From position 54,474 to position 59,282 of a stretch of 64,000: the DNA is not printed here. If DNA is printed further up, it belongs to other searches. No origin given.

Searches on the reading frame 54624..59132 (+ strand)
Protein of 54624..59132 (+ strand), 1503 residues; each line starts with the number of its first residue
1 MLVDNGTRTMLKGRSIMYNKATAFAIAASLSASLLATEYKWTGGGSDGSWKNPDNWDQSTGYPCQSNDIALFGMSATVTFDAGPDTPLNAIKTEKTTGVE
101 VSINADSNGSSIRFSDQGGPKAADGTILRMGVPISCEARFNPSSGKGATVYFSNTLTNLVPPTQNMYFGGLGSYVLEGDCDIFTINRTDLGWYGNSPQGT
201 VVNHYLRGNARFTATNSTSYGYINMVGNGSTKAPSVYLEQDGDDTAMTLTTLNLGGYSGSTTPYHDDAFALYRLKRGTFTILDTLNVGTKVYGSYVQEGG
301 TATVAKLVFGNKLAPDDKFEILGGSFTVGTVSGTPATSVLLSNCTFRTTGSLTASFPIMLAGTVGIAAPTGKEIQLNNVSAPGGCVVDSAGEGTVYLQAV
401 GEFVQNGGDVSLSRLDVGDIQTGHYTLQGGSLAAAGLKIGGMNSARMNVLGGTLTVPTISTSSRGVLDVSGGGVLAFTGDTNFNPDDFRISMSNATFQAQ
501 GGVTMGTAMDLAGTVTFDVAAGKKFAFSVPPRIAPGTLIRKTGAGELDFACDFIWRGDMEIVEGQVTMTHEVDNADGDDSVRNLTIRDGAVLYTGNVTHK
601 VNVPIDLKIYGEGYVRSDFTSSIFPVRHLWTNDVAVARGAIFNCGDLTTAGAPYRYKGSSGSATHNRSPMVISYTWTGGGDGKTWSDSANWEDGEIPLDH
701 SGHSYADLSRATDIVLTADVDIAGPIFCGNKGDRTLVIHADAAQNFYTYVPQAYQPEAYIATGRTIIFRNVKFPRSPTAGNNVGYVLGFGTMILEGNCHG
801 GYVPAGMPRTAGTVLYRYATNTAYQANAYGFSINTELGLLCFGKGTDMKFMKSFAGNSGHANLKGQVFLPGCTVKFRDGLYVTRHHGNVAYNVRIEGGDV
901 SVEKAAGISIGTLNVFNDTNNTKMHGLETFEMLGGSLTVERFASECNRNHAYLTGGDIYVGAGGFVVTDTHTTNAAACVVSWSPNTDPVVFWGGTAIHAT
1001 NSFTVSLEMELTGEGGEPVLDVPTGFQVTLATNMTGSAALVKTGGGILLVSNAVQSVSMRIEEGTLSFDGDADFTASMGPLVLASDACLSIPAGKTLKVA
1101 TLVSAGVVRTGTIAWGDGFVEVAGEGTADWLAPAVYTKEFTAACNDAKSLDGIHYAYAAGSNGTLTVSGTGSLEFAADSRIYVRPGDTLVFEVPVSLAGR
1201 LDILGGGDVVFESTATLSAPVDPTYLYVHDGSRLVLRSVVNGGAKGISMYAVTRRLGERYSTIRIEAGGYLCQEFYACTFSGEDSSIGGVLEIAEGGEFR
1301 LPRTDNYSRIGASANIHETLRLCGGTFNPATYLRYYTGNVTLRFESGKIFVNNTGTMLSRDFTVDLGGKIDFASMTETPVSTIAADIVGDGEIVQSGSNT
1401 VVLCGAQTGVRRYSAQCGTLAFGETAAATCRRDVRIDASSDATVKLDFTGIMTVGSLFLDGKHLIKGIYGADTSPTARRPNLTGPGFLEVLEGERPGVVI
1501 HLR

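Call 5: search_protein_families(library=pfam, proteins=[window:54624-59132:+], max_evalue=0.01)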
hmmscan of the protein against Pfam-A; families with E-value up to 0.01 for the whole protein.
window:54624-59132:+ (1503 aa): 0 families

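Call 8: search_protein_families(library=ncbifam, proteins=[window:54624-59132:+], max_evalue=0.01)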
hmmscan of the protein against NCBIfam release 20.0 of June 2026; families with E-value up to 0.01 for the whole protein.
window:54624-59132:+ (1503 aa): 1 family
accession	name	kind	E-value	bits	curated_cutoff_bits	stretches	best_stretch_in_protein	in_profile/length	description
TIGR01566.1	ZF_HD_prot_N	domain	0.0062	16.9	51.1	0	944-974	3-33/53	ZF-HD homeobox protein Cys/His-rich dimerization domain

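Call 75: search_protein_families(library=pfam, proteins=[window:54624-59132:+], max_evalue=5)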
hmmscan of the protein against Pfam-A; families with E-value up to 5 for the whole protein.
window:54624-59132:+ (1503 aa): 5 families
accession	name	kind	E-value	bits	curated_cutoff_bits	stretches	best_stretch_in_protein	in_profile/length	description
PF04770.17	ZF-HD_dimer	-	0.021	15.6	27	1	944-976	5-38/55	ZF-HD protein dimerisation region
PF17411.7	SmaI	-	0.033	14.1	27.3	1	1088-1207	101-218/240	Type II site-specific deoxyribonuclease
PF10162.14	G8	-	0.13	12.6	22.9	0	1036-1080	11-55/124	G8 domain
PF14213.11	DUF4325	-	0.13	12.5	23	1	1437-1460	12-35/64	STAS-like domain of unknown function (DUF4325)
PF13045.11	DUF3905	-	0.26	11.8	27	1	960-1002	30-72/84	Protein of unknown function (DUF3905)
